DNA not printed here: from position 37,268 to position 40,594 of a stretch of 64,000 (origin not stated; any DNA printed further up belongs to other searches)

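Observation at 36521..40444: Very AT-rich orphan gene convergent and overlapping with a 1008-aa methyltransferase/nuclease-like gene: candidate two-gene defence unit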

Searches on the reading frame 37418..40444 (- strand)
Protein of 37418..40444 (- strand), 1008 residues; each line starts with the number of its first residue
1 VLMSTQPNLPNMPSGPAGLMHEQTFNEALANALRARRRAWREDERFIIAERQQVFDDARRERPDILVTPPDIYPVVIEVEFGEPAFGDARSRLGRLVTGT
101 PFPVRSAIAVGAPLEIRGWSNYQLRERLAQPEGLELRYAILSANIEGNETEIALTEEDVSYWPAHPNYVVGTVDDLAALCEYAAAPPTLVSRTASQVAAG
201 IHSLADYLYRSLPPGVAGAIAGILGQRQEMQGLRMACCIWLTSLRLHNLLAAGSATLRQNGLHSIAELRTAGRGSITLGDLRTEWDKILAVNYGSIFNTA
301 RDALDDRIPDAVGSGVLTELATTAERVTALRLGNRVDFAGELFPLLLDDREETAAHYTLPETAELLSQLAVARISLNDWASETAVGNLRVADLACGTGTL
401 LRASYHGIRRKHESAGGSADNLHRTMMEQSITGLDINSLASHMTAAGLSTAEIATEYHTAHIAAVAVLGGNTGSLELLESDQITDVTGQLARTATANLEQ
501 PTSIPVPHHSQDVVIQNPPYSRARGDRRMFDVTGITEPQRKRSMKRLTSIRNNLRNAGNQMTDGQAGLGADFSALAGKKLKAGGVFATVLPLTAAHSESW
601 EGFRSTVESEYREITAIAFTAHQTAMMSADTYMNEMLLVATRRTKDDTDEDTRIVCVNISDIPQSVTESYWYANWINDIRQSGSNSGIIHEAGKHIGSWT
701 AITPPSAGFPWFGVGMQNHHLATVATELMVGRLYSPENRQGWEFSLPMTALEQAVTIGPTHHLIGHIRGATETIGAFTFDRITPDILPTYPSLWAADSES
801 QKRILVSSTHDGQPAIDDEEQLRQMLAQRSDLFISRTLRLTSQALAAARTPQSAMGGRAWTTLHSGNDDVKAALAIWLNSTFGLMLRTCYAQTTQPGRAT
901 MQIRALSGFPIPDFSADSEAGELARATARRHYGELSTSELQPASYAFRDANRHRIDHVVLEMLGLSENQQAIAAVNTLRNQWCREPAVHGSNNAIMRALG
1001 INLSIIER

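Call 3: search_protein_families(library=pfam, proteins=[window:37418-40444:-], max_evalue=0.1)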
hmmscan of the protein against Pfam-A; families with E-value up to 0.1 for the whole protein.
window:37418-40444:- (1008 aa): 2 families
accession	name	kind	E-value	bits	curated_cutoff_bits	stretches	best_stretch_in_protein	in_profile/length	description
PF20473.4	MmeI_Mtase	-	0.0056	16.3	27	1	385-523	18-148/259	MmeI, DNA-methyltransferase domain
PF23525.1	Methyltransf_36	-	0.029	14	27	1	390-463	44-111/268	AprA MT2-like domain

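Call 4: search_protein_families(library=padloc, proteins=[window:37418-40444:-], max_evalue=0.1)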
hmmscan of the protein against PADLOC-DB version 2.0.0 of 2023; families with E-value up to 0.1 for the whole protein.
window:37418-40444:- (1008 aa): 9 families
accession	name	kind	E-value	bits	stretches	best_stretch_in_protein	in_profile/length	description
PDLC03338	MTase_II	-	3.3e-06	24.1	1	345-456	119-221/604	Type II methyltransferase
PDLC04134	mad2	-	2.1e-05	21.5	1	340-658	255-458/492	mads_2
PDLC03348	MTase_II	-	0.00011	18.9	1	350-446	217-307/727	Type II methyltransferase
PDLC03021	MTase_I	-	0.00044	17.2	1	389-445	187-242/491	Type I methyltransferase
PDLC03600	REase_MTase_IIG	-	0.00068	15.6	1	386-446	300-360/1205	Type IIG restriction enzyme-methyltransferase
PDLC02521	PglX|PglXI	-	0.0011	14.9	1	382-445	303-366/1174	PglX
PDLC02525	PglX|PglXI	-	0.0028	14.3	1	383-447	280-344/607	PglX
PDLC03226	MTase_II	-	0.013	12.1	0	350-403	13-60/579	Type II methyltransferase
PDLC03026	MTase_I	-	0.046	10.8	0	389-456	166-233/487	Type I methyltransferase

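Call 5: search_protein_families(library=ncbifam, proteins=[window:37418-40444:-], max_evalue=0.1)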
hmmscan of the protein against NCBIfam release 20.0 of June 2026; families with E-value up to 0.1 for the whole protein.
window:37418-40444:- (1008 aa): 4 families
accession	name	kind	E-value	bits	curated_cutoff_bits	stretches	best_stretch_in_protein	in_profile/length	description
NF047738.1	antiphage_MADS2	equivalog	0.0008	17.8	720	1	388-521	333-453/654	methylation-associated defense system DNA methyltransferase MAD2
TIGR02987.1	met_A_Alw26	exception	0.004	16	353.5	1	355-560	5-163/523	Alw26I/Eco31I/Esp3I family type II restriction adenine-specific DNA-methyltransferase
NF033451.1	BREX_2_MTaseX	equivalog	0.021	12.5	400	1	351-521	189-369/1185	BREX-2 system adenine-specific DNA-methyltransferase PglX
TIGR03534.1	RF_mod_PrmC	equivalog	0.054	13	199.1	0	369-539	79-185/253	peptide chain release factor N(5)-glutamine methyltransferase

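Call 7: search_protein_families(library=phrogs, proteins=[window:37418-40444:-], max_evalue=0.1)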
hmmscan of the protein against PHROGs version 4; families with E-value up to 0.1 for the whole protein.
window:37418-40444:- (1008 aa): 2 families
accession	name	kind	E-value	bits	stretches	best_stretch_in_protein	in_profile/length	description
phrog_9133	-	unknown function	0.00064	18.6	1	502-635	810-897/1259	-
phrog_2713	-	unknown function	0.031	14.3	0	389-438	215-253/520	-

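Call 9: find_homologous_proteins(query=window:37418-40444:-, max_evalue=0.001)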
Query window:37418-40444:- (1008 aa): 258 proteins with E <= 0.001 among 8000 candidates; the best 120 are listed.
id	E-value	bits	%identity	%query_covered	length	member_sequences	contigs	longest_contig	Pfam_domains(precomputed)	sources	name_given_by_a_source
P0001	0.0e+0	2148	97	98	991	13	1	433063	-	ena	-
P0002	0.0e+0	2000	88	99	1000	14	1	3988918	-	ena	-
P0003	0.0e+0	1828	80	99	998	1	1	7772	-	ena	-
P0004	0.0e+0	1789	79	99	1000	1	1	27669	-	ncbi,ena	-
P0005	0.0e+0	1781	79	98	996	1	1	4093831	-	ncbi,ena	-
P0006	0.0e+0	1779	79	99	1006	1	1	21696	-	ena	-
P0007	0.0e+0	1777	79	99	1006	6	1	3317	-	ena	-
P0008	0.0e+0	1762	79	98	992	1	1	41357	-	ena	-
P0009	0.0e+0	1761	79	97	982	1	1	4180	-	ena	-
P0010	0.0e+0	1749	79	98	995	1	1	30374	-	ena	-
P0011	0.0e+0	1743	77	99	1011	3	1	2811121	-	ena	-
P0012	0.0e+0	1732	78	99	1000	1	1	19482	-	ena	-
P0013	0.0e+0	1723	78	97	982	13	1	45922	-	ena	-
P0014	0.0e+0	1713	76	97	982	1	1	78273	-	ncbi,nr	ncbi:MAG: hypothetical protein OXE87_00735 [Chloroflexi bacterium]|nr:hypothetical protein [Chlorofl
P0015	0.0e+0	1711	77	97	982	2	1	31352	-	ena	-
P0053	0.0e+0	1364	63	99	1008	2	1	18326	-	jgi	jgi:hypothetical protein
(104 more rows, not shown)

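Call 12: find_related_loci(query=A1, collection=genome_contigs, flank=10000)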
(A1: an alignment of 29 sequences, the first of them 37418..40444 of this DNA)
Query A1 (1008 aa) in genome_contigs; peptide patterns used: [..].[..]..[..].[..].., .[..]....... (x = any residue, [..] = any of these).
58 stretches matched a pattern; 27 encode a relative of the query (tblastn E <= 1e-3); 25 distinct loci.
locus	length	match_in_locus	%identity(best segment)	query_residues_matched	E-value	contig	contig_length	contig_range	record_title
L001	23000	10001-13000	88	1-1001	0e+0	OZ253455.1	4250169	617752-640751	MAG: Dehalococcoidia bacterium isolate 8f47c5d3-311d-4638-95b8-763d0010c228 genome assembly, chromosome: 1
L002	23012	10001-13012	79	3-1003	0e+0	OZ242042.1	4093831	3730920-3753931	MAG: Dehalococcoidia bacterium isolate f9cecd87-683c-406e-b8e3-528e430a091d genome assembly, chromosome: 1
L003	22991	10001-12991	79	3-1001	0e+0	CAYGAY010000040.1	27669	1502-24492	MAG TPA_asm: uncultured Dehalococcoidia bacterium isolate ERP110561_co1_15 genome assembly, contig: NODE_1091_length_276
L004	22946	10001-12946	77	19-1001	0e+0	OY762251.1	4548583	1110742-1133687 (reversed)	MAG: Dehalococcoidia bacterium isolate d71b8fac-47d3-446e-896e-fb0c20447f33 genome assembly, chromosome: 1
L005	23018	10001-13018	67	3-1007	0e+0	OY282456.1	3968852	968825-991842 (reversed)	MAG: uncultured Dehalococcoidia bacterium genome assembly, chromosome: 1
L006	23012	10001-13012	64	3-1001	0e+0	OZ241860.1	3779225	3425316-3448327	MAG: Dehalococcoidia bacterium isolate 622caf9c-9a0b-40dd-93ad-3e8d7e620a5e genome assembly, chromosome: 1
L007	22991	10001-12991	62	3-998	0e+0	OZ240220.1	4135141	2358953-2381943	MAG: Dehalococcoidia bacterium isolate 5401f4a5-0ad6-4284-832a-6e7f5ecae1d1 genome assembly, chromosome: 1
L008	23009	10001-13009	63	3-1001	0e+0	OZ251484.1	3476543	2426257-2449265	MAG: Dehalococcoidia bacterium isolate ef173376-b59c-4e26-81a4-37713676cc5d genome assembly, chromosome: 1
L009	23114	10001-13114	58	3-1001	0e+0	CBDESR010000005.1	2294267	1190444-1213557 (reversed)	MAG: Dehalococcoidia bacterium isolate 12ea5684-3b4d-425b-8812-d35473491086 genome assembly, contig: contig_5, whole gen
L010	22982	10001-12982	67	3-1001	0e+0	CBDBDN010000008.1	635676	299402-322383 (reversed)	MAG: Dehalococcoidia bacterium isolate 358923a9-09b8-419b-a7c8-a792b221afc8 genome assembly, contig: contig_8, whole gen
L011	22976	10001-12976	56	3-1001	0e+0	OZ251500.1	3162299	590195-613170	MAG: Dehalococcoidia bacterium isolate 04e6ab6d-c5ba-4423-8fa6-d9e5227a47fe genome assembly, chromosome: 1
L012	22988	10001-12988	57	2-1001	0e+0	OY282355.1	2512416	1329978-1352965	MAG: uncultured Dehalococcoidia bacterium genome assembly, chromosome: 1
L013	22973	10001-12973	52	6-999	0e+0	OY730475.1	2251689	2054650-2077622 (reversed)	MAG: Dehalococcoidia bacterium isolate c245f576-cd95-4824-9596-b9f38da103fa genome assembly, chromosome: 1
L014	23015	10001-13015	64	3-1001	0e+0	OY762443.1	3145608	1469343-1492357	MAG: Dehalococcoidia bacterium isolate e17dd254-e2e4-46ca-aa76-34ed56c1cae1 genome assembly, chromosome: 1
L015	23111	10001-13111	58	3-1001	0e+0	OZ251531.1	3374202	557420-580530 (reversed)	MAG: Dehalococcoidia bacterium isolate dbfc7836-c0f4-4258-ad9f-d4e7c961b2d4 genome assembly, chromosome: 1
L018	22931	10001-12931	46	18-1002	0e+0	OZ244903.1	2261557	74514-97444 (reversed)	MAG: Dehalococcoidia bacterium isolate b514a8d4-b2f7-4557-a024-de9a677f1d99 genome assembly, chromosome: 1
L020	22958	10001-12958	45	14-999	0e+0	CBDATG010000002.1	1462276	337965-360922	MAG: Dehalococcoidia bacterium isolate 80e6128f-517f-43e6-b03b-0ad7e0561b48 genome assembly, contig: contig_2, whole gen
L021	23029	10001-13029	59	15-1002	0e+0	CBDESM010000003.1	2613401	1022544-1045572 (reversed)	MAG: Dehalococcoidia bacterium isolate 9bf0aa80-827e-4598-ae14-22b7b380c390 genome assembly, contig: contig_3, whole gen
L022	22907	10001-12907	49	20-1001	0e+0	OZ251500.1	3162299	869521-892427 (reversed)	MAG: Dehalococcoidia bacterium isolate 04e6ab6d-c5ba-4423-8fa6-d9e5227a47fe genome assembly, chromosome: 1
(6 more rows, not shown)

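Call 19: search_solved_structures(query=A1, max_evalue=1, show_alignments=2)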
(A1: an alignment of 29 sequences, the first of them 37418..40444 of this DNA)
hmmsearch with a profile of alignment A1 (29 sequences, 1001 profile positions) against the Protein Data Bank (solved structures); distinct sequences matched with E-value up to 1: 5.
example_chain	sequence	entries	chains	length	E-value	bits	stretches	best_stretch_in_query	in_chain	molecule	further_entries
9ewz_C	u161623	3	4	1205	6.2e-05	24.2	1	384-442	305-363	Adenine-specific methyltransferase BrxX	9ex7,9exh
8zek_A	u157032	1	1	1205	6.2e-05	24.2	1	384-442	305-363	site-specific DNA-methyltransferase (adenine-specific)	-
8c45_A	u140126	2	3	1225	0.00015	23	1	384-443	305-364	site-specific DNA-methyltransferase (adenine-specific)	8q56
2k8v_A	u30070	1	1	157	0.48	11.4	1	555-626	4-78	Thioredoxin domain-containing protein 12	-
7lo5_A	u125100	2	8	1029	0.51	11.3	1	511-621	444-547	Site-specific DNA-methyltransferase (adenine-specific)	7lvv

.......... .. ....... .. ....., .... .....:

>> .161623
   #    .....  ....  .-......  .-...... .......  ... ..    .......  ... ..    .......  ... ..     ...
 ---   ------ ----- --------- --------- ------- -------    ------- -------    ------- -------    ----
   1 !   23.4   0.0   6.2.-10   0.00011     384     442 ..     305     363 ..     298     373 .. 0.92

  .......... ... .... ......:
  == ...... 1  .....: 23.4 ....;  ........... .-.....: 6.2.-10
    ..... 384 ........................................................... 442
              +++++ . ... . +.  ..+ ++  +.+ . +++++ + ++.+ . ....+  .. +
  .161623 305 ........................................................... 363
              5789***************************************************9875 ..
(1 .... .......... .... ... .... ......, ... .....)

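Call 40: find_encoding_contigs(protein=P0001, flank=10000, max_places=3)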
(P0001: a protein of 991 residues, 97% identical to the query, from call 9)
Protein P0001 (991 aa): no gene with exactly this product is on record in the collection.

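Call 41: find_encoding_contigs(protein=P0002, flank=10000, max_places=3)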
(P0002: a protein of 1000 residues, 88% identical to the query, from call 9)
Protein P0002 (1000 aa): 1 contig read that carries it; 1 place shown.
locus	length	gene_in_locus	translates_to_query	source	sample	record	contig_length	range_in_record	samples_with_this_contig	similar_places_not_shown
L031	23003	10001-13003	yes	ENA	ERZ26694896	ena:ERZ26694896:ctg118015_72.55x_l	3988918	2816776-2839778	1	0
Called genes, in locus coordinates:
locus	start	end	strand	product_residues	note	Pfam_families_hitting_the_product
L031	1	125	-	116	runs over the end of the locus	PF00453:Ribosomal_L20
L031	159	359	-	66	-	PF01632:Ribosomal_L35p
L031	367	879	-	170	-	PF05198:IF3_N, PF00707:IF3_C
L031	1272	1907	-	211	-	-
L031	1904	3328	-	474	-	PF03453:MoeA_N, PF00994:MoCF_biosynth, PF03454:MoeA_C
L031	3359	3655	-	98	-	-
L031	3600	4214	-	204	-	PF13274:SocA_Panacea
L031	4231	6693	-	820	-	PF01588:tRNA_bind, PF03483:B3_4, PF03484:B5, PF17759:tRNA_synthFbeta, PF03147:FDX-ACB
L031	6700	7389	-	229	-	-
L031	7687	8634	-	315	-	PF02912:Phe_tRNA-synt_N, PF01409:tRNA-synt_2d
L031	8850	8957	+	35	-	-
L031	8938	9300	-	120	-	-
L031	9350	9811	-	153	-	-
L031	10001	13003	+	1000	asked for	-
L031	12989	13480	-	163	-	PF13588:HSDR_N_2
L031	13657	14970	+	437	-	PF07690:MFS_1, PF13347:MFS_2 (weak), PF07690:MFS_1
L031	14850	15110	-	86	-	-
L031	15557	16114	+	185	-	-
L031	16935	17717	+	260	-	PF01738:DLH, PF00326:Peptidase_S9 (faint)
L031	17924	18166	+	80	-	-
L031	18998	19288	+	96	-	-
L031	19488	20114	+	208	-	PF13358:DDE_3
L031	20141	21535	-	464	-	PF02163:Peptidase_M50, PF00595:PDZ (weak), PF13180:PDZ_2 (weak), PF17820:PDZ_6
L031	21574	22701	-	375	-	PF02670:DXP_reductoisom, PF08436:DXP_redisom_C, PF13288:DXPR_C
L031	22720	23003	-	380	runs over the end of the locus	PF01148:CTP_transf_1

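Call 43: predict_structure(alignment_id=A1)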
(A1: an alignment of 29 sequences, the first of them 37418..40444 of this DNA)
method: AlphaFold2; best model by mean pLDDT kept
length: 1008 residues; sequences in the alignment: 29
mean_pLDDT: 75.1   pTM: 0.80
mean pLDDT of the five models: 75.1, 74.0, 71.5, 68.5, 57.8
residues with pLDDT >= 90: 267; 70-90: 441; 50-70: 126; < 50: 174
segments of 3 or more residues with pLDDT < 50: 1-18, 350-355, 453-456, 458-472, 485-502, 622-633, 759-768, 770-798, 806-818, 821-861, 1004-1008
pLDDT, mean of each block of 10 residues (from residue 1): 27 44 90 88 86 75 86 90 94 88 92 90 90 90 86 85 90 91 81 92 95 93 83 90 86 79 90 88 87 72 91 94 89 75 71 59 91 91 89 73 87 86 75 67 71 48 38 59 48 39 67 83 56 66 77 80 71 85 91 74 87 86 46 72 76 83 84 89 81 83 81 67 84 88 91 67 43 44 38 45 51 45 44 35 36 34 70 86 82 54 66 93 95 83 83 93 92 91 79 76 45
secondary structure, 60 per line:
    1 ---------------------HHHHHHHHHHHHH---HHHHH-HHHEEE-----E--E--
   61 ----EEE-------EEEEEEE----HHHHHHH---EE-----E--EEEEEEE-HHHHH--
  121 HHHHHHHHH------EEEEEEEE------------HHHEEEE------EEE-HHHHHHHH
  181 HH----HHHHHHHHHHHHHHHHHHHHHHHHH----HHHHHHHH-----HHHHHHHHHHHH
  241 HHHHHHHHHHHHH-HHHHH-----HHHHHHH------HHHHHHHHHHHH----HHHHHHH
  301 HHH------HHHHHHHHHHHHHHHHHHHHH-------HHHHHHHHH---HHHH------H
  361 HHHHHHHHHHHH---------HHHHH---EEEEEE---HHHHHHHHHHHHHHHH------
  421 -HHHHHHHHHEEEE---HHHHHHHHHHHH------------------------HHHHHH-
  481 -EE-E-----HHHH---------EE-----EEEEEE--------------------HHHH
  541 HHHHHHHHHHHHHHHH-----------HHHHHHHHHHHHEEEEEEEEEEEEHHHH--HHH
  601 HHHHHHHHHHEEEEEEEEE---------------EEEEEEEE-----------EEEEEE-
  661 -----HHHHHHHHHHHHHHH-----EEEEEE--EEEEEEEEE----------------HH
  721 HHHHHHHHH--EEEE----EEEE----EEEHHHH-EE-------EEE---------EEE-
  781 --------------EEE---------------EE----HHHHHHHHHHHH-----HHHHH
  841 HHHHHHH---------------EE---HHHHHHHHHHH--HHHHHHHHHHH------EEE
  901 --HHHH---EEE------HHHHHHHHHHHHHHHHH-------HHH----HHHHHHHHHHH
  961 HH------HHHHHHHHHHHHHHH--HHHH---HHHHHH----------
elements in order (helices of 4 or more, strands of 3 or more residues): H22-34 H38-42 E47-49 E65-67 E75-81 H86-92 E106-112 H114-118 H121-129 E136-143 E159-162 E169-171 H173-182 H187-211 H216-223 H229-253 H255-259 H265-271 H278-289 H294-303 H310-330 H338-346 H350-353 H360-372 H382-386 E390-395 H399-414 H422-430 E431-434 H438-449 H474-479 H491-494 E511-516 H537-556 H568-579 E580-591 H592-595 H598-610 E611-619 E635-642 E654-659 H666-680 E686-691 E694-702 H719-729 E732-735 E740-743 E748-750 H751-754 E765-767 E777-779 E795-797 H819-830 H836-847 H868-878 H881-891 E898-900 H903-906 E910-912 H919-935 H950-962 H969-983 H986-989 H993-998
